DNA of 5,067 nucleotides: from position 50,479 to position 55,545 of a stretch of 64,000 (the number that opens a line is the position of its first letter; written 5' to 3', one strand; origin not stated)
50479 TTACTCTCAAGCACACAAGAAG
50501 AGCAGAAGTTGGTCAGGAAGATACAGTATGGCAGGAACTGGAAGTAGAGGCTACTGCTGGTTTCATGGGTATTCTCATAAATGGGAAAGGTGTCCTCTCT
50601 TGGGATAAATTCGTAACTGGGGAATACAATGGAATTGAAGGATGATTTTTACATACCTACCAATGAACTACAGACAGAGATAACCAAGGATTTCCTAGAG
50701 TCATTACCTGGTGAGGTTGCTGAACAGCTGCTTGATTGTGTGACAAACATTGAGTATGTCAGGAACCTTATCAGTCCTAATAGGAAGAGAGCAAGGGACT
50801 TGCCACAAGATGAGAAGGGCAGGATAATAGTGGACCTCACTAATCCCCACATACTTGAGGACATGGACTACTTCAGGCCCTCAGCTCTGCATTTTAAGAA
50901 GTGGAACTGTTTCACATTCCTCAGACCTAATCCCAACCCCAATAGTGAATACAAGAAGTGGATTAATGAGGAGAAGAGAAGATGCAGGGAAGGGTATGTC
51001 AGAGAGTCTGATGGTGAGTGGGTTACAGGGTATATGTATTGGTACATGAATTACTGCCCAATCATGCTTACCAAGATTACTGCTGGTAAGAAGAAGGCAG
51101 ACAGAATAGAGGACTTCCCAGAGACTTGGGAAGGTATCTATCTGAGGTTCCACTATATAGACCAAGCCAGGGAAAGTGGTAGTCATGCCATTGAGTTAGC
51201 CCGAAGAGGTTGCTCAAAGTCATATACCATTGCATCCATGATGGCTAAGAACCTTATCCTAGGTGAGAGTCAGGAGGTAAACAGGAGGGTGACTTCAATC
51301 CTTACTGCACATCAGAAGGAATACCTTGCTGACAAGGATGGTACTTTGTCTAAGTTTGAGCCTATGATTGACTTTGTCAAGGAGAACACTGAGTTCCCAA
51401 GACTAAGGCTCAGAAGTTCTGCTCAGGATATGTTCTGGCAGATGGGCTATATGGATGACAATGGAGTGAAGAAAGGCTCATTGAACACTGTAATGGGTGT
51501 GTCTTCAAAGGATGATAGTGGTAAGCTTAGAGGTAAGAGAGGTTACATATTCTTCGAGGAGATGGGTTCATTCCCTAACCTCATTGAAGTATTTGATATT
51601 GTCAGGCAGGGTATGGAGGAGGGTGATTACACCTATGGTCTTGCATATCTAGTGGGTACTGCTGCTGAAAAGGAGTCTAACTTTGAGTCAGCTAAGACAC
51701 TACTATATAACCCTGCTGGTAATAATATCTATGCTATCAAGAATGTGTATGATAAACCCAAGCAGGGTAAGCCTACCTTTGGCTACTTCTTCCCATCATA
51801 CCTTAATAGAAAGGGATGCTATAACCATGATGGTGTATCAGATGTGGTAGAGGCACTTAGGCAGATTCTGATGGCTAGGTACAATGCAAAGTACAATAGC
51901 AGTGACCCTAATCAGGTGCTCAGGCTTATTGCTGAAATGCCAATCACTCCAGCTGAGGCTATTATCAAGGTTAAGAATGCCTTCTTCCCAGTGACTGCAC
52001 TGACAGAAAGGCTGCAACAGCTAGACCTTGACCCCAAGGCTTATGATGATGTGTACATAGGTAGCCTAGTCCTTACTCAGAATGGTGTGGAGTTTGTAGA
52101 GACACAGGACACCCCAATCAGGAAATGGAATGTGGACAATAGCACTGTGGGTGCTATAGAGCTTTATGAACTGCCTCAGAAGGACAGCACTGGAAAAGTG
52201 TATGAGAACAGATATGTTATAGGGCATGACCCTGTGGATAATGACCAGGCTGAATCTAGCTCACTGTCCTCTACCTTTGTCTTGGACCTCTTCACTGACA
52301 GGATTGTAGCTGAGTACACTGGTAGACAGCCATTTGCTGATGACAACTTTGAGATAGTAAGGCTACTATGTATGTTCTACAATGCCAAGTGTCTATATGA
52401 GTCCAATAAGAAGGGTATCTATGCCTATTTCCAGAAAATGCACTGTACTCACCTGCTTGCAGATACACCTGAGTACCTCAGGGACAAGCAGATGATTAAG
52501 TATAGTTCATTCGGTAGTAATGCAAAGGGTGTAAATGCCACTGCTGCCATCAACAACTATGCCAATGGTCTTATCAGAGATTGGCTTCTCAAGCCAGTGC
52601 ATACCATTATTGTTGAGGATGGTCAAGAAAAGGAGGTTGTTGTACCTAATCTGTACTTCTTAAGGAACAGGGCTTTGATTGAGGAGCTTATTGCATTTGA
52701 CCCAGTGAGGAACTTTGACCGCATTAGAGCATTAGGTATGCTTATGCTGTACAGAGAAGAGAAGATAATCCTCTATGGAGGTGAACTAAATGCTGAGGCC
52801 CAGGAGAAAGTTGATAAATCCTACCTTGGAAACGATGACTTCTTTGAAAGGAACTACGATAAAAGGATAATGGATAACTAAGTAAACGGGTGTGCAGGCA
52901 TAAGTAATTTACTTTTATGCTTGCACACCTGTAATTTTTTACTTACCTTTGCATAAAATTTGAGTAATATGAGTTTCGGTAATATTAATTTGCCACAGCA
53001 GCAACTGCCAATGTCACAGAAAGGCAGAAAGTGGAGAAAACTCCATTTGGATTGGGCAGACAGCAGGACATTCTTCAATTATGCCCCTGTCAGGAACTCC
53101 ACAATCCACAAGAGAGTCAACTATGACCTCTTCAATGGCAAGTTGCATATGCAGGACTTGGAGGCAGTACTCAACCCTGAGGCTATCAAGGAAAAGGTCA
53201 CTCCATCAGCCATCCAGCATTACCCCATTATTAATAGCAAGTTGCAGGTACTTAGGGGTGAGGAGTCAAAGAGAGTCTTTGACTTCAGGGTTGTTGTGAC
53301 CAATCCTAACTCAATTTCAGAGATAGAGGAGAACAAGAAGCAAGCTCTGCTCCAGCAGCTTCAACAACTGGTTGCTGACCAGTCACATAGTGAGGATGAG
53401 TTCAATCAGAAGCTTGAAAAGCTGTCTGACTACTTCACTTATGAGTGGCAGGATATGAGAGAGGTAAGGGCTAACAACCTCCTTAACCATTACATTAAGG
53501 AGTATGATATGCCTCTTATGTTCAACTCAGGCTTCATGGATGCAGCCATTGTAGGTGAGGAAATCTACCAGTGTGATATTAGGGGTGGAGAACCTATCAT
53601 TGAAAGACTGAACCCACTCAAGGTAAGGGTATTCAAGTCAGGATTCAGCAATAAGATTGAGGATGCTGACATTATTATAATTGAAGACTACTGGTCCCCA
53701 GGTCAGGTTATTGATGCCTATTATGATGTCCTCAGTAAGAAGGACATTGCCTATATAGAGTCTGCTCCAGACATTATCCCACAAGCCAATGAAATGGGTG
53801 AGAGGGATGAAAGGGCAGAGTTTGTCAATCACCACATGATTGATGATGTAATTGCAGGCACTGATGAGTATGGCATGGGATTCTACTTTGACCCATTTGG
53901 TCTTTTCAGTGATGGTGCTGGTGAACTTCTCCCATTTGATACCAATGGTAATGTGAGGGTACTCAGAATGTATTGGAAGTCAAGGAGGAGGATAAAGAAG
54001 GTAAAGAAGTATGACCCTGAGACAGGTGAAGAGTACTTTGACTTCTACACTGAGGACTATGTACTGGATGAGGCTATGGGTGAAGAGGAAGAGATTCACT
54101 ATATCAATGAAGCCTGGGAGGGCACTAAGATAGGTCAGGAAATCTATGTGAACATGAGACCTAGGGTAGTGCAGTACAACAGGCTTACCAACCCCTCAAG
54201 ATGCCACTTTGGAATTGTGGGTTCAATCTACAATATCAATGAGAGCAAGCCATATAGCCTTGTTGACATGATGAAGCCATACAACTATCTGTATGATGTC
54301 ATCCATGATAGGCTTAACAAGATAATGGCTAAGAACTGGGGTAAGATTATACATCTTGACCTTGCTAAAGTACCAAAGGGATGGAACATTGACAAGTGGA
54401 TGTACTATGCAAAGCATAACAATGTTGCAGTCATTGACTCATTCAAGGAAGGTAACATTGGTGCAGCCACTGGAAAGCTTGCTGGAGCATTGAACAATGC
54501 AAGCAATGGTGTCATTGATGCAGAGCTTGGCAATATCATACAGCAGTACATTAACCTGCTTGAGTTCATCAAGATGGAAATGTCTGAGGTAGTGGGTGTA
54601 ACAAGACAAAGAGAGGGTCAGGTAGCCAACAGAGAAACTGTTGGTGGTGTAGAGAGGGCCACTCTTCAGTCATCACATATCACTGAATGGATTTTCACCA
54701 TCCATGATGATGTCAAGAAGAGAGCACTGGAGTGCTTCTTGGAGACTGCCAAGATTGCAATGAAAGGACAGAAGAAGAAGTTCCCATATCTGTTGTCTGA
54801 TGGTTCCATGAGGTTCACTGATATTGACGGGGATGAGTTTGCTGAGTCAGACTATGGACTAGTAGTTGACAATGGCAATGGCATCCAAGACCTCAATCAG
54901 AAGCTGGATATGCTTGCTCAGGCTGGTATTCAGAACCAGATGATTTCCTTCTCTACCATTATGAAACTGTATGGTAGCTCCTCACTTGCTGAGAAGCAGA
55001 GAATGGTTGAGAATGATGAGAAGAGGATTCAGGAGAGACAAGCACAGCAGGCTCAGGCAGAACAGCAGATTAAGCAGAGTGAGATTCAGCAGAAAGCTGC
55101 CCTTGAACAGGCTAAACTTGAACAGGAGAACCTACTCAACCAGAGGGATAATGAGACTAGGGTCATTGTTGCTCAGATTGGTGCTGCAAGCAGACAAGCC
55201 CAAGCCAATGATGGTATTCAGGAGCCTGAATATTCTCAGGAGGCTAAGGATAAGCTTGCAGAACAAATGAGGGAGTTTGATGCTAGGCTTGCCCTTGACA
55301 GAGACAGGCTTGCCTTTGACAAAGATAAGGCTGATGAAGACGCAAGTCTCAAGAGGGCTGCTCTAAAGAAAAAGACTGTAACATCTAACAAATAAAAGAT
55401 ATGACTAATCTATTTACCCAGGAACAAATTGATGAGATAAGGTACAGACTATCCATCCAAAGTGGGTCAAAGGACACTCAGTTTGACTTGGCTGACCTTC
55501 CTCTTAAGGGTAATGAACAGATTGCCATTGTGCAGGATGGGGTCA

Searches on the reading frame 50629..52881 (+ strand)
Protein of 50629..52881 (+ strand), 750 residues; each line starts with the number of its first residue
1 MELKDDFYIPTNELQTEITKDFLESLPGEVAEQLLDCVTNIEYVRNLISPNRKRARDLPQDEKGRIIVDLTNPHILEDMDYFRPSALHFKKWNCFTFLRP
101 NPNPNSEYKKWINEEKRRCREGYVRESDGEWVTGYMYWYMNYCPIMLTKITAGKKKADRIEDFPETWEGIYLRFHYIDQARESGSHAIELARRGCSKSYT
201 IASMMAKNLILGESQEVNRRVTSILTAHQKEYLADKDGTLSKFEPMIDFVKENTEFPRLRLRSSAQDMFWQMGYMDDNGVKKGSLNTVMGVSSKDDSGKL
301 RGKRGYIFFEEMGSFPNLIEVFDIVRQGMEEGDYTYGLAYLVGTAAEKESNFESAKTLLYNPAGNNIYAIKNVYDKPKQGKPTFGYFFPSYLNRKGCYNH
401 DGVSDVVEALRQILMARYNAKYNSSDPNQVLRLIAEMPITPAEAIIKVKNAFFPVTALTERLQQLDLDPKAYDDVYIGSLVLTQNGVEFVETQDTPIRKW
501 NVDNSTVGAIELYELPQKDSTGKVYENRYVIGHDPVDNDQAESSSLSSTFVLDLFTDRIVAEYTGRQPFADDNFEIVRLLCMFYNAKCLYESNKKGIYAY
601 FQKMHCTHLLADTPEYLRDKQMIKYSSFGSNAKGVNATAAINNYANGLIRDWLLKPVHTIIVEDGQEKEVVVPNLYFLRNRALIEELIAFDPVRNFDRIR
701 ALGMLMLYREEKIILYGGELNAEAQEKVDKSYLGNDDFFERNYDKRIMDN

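Call 14: search_protein_families(library=phrogs, proteins=[window:50629-52881:+])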
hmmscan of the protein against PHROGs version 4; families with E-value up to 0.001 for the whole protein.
window:50629-52881:+ (750 aa): 1 family
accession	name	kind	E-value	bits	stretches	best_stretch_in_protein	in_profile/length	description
phrog_6681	-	head and packaging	5.3e-95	320.3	1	102-746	85-753/758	terminase large subunit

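Call 15: search_dna_similar(query=window:50629-52881:+, collection=phages, mode=protein, max_rows=15)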
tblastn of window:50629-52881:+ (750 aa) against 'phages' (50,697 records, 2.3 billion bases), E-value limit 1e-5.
Records with a match: 152; places in all: 152; records where one place covers at least 80% of the query: 126.
Best place of each record, by identity: 60-80% 32; <60% 120.
By first word of the organism name: uncultured 57; Bacteroides 32; Flavobacterium 29; Bacteriophage 8; CrAssphage 7; IAS 2; Dulem 2; Azobacteroides 2; Cellulophaga 2; crAssphage 2; and 8 more.
By host as written in the record: - 76; Bacteroides intestinalis DSM 108646 25; Flavobacterium psychrophilum 950106-1/1 12; Bacteroides cellulosilyticus 4; Homo sapiens 3; Flavobacterium psychrophilum 020612-2/1 3; Flavobacterium psychrophilum strain FPS-D10 3; Bacteroides intestinalis APC919/174 2; and 17 more.
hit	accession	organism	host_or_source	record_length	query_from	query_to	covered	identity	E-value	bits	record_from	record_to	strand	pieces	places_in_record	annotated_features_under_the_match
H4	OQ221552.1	Bacteroides phage PhiCrAssBcn17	Bacteroides intestinalis DSM 108646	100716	9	743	98%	70.1%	0e+0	1074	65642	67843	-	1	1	large terminase subunit | hypothetical protein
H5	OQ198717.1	Kehishuvirus sp. 'tikkala'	Bacteroides cellulosilyticus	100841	12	743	98%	70.3%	0e+0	1070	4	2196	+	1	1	large terminase subunit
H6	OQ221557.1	Bacteroides phage PhiCrAssBcn22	Bacteroides intestinalis DSM 108646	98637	8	743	98%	69.6%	0e+0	1069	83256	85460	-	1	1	large terminase subunit | hypothetical protein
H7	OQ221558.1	Bacteroides phage PhiCrAssBcn23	Bacteroides intestinalis DSM 108646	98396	8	743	98%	69.6%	0e+0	1069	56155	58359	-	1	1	large terminase subunit | hypothetical protein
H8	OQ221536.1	Bacteroides phage PhiCrAssBcn1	Bacteroides intestinalis DSM 108646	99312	8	743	98%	69.5%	0e+0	1065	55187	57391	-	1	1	large terminase subunit | hypothetical protein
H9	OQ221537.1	Bacteroides phage PhiCrAssBcn2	Bacteroides intestinalis DSM 108646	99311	8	743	98%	69.5%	0e+0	1065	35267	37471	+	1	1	large terminase subunit | hypothetical protein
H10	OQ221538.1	Bacteroides phage PhiCrAssBcn3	Bacteroides intestinalis DSM 108646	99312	8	743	98%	69.5%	0e+0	1065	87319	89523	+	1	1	large terminase subunit | hypothetical protein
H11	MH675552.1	Bacteroides phage crAss001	Bacteroides intestinalis APC919/174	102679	9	743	98%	69.6%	0e+0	1064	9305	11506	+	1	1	large terminase subunit | endonuclease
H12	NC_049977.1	Bacteroides phage crAss001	Bacteroides intestinalis APC919/174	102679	9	743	98%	69.6%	0e+0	1064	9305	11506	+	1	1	terminase large subunit | endonuclease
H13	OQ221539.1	Bacteroides phage PhiCrAssBcn4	Bacteroides intestinalis DSM 108646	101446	8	743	98%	69.3%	0e+0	1065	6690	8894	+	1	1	large terminase subunit | hypothetical protein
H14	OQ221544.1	Bacteroides phage PhiCrAssBcn9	Bacteroides intestinalis DSM 108646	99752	8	743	98%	69.3%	0e+0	1065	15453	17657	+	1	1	large terminase subunit | hypothetical protein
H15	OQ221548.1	Bacteroides phage PhiCrAssBcn13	Bacteroides intestinalis DSM 108646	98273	8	743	98%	69.3%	0e+0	1065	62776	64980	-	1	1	large terminase subunit | hypothetical protein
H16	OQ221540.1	Bacteroides phage PhiCrAssBcn5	Bacteroides intestinalis DSM 108646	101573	8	743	98%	69.3%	0e+0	1065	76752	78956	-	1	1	large terminase subunit | hypothetical protein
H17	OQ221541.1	Bacteroides phage PhiCrAssBcn6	Bacteroides intestinalis DSM 108646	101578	8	743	98%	69.3%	0e+0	1065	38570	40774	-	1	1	large terminase subunit | hypothetical protein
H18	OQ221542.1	Bacteroides phage PhiCrAssBcn7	Bacteroides intestinalis DSM 108646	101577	8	743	98%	69.3%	0e+0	1065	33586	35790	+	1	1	large terminase subunit | hypothetical protein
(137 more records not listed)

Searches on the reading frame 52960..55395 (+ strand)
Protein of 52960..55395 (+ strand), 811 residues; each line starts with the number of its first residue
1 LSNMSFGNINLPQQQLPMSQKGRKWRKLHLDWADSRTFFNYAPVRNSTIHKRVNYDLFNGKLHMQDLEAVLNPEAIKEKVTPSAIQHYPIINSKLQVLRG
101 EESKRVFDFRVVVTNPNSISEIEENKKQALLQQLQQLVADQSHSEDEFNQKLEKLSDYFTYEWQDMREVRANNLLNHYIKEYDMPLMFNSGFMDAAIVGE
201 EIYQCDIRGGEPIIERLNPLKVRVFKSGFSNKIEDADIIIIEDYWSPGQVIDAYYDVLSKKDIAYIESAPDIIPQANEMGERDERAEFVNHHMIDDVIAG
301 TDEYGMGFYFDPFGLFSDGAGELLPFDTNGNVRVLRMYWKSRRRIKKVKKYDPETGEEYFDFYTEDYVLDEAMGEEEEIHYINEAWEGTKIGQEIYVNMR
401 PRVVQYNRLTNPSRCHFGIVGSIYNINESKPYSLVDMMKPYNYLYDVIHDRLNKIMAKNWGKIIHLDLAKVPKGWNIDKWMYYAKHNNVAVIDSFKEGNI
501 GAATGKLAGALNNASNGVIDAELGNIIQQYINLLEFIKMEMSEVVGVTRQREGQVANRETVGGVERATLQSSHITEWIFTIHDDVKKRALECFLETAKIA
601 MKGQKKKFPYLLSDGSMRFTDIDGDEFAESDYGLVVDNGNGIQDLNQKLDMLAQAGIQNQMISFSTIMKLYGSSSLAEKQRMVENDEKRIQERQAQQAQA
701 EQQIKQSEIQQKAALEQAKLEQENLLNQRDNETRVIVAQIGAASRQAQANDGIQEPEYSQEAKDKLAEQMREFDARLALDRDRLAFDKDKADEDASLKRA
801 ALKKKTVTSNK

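Call 14: search_protein_families(library=phrogs, proteins=[window:52960-55395:+])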
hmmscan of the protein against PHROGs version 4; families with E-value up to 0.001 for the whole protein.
window:52960-55395:+ (811 aa): 1 family
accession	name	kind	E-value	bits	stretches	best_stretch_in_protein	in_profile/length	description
phrog_6547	-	head and packaging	3.9e-133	446.2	1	4-809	2-810/827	portal protein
